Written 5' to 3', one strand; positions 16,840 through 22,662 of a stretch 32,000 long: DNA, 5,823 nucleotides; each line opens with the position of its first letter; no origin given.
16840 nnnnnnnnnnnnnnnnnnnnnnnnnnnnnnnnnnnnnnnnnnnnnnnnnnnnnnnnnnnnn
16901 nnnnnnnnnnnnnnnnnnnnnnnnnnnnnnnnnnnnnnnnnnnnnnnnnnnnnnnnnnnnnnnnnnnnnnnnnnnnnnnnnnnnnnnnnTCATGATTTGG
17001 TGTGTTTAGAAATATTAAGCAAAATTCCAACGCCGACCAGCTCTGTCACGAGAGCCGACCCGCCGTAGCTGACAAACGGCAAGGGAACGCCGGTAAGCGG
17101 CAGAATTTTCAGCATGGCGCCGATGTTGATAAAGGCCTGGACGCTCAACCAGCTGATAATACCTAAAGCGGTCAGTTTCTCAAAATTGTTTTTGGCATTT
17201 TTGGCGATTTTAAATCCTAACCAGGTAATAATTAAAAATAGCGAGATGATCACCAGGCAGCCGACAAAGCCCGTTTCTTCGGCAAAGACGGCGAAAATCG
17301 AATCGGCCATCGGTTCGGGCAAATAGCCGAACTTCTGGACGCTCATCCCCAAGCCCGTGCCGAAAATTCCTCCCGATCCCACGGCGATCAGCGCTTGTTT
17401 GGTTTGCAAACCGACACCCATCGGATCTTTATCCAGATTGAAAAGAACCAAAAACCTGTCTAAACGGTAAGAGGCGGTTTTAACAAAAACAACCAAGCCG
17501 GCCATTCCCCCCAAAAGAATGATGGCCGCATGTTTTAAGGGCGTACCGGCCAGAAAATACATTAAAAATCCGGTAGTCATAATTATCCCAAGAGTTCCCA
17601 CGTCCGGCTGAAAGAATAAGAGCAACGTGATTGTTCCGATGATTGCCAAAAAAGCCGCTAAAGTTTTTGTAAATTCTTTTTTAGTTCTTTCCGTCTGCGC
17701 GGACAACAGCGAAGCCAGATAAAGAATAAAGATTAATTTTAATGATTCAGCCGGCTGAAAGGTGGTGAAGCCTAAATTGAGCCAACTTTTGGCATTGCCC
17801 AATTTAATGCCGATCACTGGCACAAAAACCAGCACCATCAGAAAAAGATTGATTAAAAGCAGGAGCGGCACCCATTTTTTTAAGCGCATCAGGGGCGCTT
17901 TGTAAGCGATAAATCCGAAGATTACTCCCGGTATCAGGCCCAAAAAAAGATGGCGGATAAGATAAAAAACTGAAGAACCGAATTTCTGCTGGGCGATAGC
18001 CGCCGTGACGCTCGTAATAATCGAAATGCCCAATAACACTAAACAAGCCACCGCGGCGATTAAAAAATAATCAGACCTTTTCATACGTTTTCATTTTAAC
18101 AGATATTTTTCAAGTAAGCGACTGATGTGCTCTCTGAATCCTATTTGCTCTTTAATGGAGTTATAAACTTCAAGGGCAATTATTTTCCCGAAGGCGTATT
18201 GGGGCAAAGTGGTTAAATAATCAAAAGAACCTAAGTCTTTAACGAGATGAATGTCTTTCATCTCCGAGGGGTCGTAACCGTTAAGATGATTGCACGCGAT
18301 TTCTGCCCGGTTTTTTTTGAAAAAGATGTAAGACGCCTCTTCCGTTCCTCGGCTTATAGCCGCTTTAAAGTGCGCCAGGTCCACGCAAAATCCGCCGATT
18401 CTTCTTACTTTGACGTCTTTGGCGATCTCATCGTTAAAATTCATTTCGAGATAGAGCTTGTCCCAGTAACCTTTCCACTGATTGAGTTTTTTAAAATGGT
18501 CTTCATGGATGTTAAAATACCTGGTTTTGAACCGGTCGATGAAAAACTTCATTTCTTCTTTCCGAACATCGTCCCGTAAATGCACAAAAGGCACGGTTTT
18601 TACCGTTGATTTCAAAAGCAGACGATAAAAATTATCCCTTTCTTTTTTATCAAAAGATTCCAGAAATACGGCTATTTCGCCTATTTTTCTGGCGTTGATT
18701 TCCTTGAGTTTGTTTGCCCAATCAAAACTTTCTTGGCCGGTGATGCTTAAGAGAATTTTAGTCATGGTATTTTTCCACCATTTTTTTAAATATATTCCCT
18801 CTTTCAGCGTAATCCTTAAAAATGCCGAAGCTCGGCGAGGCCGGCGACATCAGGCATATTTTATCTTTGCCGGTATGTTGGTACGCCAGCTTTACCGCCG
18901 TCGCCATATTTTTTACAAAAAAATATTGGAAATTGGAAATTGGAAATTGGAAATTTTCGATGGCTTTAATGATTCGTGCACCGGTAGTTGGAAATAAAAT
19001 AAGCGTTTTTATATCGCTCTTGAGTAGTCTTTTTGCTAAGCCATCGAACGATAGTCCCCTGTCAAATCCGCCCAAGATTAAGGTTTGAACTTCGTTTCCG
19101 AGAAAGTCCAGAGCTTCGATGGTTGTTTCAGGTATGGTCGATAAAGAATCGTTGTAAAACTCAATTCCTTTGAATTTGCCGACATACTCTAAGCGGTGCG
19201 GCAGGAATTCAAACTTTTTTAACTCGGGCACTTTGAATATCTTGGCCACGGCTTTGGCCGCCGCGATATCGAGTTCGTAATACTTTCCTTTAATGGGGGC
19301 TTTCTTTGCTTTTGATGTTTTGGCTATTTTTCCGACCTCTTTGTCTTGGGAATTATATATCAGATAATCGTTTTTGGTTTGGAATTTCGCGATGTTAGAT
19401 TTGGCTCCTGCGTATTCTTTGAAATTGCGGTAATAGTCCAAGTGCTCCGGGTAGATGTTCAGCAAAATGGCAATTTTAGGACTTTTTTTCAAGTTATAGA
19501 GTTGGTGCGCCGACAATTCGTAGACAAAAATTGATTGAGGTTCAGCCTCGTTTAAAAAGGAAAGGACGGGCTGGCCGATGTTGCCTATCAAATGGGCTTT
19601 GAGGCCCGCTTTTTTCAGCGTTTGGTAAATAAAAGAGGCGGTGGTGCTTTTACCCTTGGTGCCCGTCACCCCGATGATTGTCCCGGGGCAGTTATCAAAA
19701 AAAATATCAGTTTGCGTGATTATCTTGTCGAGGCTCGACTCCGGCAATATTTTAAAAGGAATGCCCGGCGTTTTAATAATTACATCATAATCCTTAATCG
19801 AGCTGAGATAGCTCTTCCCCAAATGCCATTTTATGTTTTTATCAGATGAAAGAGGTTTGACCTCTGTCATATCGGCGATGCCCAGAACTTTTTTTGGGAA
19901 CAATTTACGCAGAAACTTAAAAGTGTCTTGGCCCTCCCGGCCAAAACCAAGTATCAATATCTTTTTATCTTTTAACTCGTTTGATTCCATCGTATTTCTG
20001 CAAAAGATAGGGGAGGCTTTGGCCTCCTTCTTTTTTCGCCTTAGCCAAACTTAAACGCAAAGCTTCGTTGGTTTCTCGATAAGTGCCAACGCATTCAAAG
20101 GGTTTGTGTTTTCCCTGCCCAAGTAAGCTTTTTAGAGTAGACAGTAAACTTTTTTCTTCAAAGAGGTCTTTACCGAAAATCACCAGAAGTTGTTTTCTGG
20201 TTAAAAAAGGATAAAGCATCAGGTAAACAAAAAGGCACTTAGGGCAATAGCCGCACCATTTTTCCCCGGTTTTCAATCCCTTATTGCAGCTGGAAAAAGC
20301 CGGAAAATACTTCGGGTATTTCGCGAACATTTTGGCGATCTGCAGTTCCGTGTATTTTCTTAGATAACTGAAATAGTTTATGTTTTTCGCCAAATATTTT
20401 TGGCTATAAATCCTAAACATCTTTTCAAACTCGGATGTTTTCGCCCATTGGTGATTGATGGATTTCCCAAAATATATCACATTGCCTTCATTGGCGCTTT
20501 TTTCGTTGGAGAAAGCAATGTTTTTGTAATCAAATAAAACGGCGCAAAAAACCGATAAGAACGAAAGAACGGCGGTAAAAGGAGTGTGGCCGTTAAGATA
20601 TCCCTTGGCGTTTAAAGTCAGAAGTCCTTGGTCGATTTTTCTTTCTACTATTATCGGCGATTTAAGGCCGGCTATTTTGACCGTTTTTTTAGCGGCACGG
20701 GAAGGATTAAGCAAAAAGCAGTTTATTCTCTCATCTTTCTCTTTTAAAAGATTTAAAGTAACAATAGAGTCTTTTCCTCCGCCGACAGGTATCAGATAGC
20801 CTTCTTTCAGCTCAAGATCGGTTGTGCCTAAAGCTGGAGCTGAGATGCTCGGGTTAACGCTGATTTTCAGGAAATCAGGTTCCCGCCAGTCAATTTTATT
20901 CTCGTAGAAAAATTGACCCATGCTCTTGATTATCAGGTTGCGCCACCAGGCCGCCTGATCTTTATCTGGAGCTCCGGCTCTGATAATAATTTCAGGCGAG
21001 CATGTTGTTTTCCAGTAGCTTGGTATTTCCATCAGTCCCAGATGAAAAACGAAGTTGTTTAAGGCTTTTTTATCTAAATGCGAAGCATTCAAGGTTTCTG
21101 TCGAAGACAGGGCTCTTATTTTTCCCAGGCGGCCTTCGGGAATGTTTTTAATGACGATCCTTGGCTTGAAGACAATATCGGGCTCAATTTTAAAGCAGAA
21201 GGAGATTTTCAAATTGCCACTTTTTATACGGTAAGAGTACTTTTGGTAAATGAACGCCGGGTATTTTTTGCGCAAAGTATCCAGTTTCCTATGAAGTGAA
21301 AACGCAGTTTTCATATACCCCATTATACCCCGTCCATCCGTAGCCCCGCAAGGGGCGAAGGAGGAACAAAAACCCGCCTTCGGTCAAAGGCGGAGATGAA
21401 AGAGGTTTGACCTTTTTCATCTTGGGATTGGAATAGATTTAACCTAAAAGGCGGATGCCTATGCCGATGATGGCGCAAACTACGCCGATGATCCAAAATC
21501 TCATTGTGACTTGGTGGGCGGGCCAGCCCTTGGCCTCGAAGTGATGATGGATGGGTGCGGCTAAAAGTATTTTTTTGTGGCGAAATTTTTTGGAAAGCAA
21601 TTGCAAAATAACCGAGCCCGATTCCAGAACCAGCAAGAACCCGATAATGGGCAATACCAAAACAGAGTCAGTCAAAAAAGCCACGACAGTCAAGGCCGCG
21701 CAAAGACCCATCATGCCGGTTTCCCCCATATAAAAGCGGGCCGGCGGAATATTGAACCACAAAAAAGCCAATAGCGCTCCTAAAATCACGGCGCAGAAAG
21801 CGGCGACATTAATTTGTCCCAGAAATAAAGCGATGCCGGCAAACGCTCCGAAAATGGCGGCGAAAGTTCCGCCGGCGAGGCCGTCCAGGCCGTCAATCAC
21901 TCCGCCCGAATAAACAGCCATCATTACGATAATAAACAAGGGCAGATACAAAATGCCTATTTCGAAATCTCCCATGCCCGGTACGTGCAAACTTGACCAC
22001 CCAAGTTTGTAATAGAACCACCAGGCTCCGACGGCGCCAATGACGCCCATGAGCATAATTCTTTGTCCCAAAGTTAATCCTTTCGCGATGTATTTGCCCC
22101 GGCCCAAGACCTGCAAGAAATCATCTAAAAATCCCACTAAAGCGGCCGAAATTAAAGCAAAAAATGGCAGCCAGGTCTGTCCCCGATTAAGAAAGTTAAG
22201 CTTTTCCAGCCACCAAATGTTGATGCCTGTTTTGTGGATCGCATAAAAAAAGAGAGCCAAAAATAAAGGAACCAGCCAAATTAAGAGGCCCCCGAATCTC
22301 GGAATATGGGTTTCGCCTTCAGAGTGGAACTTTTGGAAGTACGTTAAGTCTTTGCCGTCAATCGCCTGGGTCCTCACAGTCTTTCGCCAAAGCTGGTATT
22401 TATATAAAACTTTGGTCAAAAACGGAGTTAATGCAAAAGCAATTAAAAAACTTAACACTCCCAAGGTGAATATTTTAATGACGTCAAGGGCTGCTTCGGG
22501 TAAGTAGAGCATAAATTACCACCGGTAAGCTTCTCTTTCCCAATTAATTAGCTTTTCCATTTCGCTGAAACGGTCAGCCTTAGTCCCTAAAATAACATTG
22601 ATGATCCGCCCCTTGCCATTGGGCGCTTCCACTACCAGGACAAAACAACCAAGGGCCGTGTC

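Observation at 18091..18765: Two diverged paralogues of an endonuclease-IV-like TIM-barrel metalloprotein, each translationally coupled to lipid-II pathway genes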

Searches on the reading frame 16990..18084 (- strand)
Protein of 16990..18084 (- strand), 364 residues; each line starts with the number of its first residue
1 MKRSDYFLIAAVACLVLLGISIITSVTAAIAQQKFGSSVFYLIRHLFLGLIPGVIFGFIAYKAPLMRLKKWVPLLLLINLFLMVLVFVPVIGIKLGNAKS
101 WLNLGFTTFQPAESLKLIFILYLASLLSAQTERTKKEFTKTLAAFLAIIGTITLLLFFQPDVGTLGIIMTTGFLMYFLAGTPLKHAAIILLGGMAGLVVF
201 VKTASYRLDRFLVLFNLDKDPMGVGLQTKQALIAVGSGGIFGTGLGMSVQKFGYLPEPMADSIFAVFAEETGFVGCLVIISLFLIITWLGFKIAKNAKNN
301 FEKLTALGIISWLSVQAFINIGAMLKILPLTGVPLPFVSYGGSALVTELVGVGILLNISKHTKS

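Call 7: search_protein_families(library=pfam, proteins=[window:16990-18084:-])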
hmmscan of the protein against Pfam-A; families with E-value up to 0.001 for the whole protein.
window:16990-18084:- (364 aa): 1 family
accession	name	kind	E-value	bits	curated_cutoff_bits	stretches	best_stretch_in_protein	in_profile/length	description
PF01098.24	FTSW_RODA_SPOVE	-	4.8e-95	319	26.4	1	8-363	4-355/356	Cell cycle protein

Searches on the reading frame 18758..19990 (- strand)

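Call 7: search_protein_families(library=pfam, proteins=[window:18758-19990:-])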
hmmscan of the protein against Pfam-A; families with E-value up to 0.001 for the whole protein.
window:18758-19990:- (410 aa): 2 families
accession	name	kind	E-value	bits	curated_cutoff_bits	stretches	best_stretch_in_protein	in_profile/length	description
PF08245.18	Mur_ligase_M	-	1.3e-23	84.5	24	1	108-232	1-141/200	Mur ligase middle domain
PF02875.26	Mur_ligase_C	-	1.3e-06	29.7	28.4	1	265-384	1-126/127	Mur ligase, glutamate ligase domain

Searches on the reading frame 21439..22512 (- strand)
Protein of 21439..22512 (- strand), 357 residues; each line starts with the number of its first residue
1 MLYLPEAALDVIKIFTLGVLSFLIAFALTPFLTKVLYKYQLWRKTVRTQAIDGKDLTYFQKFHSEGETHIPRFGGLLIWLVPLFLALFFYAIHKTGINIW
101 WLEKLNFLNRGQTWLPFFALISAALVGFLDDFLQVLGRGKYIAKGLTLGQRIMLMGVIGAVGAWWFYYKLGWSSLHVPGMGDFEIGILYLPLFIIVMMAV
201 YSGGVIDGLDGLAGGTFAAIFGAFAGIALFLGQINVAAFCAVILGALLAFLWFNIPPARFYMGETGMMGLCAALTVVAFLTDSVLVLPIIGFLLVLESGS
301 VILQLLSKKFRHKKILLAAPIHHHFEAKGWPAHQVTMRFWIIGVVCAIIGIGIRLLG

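Call 7: search_protein_families(library=pfam, proteins=[window:21439-22512:-])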
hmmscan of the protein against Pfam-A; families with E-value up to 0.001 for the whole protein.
window:21439-22512:- (357 aa): 1 family
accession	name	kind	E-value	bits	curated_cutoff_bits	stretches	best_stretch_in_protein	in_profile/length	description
PF00953.26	Glycos_transf_4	-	1.6e-19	70.9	27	1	117-279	5-157/160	Glycosyl transferase family 4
